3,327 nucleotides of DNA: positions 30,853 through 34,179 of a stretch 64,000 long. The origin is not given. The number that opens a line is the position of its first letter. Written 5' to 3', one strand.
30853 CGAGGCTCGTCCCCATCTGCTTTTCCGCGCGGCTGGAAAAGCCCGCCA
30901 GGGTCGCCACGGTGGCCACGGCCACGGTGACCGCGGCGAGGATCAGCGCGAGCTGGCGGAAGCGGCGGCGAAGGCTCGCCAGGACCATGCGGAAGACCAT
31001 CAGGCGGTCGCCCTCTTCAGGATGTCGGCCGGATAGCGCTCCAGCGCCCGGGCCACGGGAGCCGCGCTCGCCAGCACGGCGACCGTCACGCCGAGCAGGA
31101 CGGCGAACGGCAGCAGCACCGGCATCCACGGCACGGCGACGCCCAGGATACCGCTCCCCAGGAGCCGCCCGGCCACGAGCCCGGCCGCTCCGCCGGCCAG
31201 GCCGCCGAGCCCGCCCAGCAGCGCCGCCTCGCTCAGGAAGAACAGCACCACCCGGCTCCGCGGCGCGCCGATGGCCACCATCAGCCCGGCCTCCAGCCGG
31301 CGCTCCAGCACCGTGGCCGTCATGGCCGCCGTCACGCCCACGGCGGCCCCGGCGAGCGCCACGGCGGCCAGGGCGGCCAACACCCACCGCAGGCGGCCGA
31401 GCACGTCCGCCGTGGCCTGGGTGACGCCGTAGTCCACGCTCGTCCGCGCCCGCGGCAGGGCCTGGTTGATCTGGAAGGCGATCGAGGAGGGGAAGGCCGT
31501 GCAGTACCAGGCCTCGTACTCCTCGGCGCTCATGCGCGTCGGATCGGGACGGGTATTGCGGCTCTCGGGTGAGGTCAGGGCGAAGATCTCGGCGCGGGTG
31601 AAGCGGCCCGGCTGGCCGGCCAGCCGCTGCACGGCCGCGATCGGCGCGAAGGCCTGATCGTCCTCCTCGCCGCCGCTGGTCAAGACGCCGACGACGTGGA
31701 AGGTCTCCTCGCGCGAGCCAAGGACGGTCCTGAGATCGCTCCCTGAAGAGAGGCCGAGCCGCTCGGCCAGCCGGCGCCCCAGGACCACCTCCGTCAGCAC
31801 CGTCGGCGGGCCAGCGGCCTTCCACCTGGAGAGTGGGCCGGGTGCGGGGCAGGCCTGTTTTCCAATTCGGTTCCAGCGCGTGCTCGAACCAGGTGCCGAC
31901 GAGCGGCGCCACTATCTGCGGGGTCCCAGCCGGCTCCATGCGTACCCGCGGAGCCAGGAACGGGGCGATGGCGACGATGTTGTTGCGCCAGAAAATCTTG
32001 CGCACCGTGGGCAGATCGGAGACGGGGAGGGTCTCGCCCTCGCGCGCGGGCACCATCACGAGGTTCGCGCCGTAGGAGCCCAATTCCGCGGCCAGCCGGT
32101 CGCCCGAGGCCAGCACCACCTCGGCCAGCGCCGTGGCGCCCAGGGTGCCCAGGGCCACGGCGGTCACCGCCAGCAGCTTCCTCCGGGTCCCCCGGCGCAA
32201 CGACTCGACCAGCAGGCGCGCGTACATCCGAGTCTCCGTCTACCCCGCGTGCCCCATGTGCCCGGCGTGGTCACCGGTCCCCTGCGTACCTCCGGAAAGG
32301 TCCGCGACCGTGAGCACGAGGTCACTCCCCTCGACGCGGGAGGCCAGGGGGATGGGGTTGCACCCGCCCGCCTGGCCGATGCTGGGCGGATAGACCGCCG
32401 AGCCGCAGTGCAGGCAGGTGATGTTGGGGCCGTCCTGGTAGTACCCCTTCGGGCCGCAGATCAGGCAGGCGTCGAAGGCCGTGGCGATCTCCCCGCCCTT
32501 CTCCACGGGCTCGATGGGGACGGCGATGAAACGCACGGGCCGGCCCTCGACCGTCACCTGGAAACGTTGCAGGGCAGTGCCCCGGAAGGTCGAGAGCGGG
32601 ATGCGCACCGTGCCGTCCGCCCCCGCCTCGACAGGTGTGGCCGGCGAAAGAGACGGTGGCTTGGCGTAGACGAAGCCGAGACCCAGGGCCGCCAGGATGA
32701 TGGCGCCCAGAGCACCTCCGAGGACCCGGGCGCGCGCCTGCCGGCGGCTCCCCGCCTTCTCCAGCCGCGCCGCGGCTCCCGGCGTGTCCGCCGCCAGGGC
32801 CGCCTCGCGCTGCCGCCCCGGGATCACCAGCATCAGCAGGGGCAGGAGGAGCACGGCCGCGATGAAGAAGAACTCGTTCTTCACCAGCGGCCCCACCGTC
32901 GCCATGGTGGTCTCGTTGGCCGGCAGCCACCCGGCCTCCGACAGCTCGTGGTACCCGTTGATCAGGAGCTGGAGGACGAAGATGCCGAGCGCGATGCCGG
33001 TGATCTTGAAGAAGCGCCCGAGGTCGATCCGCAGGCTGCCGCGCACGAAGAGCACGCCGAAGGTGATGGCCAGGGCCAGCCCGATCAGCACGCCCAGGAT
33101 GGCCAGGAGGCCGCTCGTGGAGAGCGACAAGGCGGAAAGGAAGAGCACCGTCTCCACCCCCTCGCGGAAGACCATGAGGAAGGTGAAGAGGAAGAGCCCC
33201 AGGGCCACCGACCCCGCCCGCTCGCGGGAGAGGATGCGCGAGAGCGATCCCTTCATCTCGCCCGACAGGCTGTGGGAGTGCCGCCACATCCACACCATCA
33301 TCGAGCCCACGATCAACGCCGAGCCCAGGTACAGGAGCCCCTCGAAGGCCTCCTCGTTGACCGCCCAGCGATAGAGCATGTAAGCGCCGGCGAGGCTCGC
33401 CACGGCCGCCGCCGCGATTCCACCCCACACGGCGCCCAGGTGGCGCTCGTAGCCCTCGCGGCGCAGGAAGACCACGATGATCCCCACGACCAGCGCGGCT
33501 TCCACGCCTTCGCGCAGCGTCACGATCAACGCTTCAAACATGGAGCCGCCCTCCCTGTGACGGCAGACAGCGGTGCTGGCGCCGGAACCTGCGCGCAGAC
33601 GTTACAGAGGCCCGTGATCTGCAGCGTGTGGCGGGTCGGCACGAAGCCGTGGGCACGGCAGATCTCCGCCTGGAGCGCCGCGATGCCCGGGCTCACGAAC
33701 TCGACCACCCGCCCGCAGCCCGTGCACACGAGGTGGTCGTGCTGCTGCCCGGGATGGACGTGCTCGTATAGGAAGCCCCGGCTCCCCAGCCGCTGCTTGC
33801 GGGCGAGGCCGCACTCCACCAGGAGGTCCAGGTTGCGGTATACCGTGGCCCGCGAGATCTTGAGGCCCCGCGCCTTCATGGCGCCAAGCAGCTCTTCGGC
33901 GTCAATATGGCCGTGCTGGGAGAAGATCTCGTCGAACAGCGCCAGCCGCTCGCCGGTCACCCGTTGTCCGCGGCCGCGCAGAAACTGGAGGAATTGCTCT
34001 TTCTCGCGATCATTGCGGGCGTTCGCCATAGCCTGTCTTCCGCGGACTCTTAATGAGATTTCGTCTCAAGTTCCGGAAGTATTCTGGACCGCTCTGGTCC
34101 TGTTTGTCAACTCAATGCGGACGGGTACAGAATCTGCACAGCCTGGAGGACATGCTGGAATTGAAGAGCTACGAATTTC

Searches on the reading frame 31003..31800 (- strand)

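Call 50: search_protein_families(library=pfam, proteins=[window:31003-31800:-], max_evalue=0.001)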
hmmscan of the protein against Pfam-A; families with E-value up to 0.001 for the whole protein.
window:31003-31800:- (266 aa): 1 family
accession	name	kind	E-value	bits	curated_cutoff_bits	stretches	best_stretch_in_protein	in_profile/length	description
PF02687.27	FtsX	-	1.2e-13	51.6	25.5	1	143-255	2-118/120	FtsX-like permease C-terminal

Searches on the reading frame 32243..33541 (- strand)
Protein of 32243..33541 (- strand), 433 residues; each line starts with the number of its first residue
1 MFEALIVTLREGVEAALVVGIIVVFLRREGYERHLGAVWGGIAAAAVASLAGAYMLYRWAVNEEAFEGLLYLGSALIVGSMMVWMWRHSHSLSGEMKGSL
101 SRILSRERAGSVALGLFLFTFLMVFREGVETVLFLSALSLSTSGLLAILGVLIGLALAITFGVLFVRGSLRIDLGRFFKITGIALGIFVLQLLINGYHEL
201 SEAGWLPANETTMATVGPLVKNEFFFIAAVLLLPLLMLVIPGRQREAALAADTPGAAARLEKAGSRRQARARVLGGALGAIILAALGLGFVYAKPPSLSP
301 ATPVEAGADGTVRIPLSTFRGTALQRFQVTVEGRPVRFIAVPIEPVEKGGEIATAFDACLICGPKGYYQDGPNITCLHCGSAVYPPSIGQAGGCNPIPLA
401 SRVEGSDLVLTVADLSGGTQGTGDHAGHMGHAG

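Call 50: search_protein_families(library=pfam, proteins=[window:32243-33541:-], max_evalue=0.001)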
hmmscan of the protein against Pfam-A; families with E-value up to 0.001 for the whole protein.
window:32243-33541:- (433 aa): 2 families
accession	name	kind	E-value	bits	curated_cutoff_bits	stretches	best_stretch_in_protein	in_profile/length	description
PF03239.20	FTR1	-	1.8e-34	119.8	25.3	1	1-204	1-213/284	Iron permease FTR1 family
PF10080.14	FtrD-like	-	2.2e-21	76.3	26.3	1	323-418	5-97/101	Membrane iron-sulfur containing protein FtrD-like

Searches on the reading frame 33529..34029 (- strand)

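Call 50: search_protein_families(library=pfam, proteins=[window:33529-34029:-], max_evalue=0.001)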
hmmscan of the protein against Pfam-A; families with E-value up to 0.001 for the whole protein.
window:33529-34029:- (167 aa): 2 families
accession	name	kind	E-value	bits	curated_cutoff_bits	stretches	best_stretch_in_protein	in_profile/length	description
PF01475.25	FUR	-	1.9e-26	93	23.1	1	20-138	2-120/121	Ferric uptake regulator family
PF08279.18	HTH_11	-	0.0003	21.1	25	0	53-74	22-43/55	HTH domain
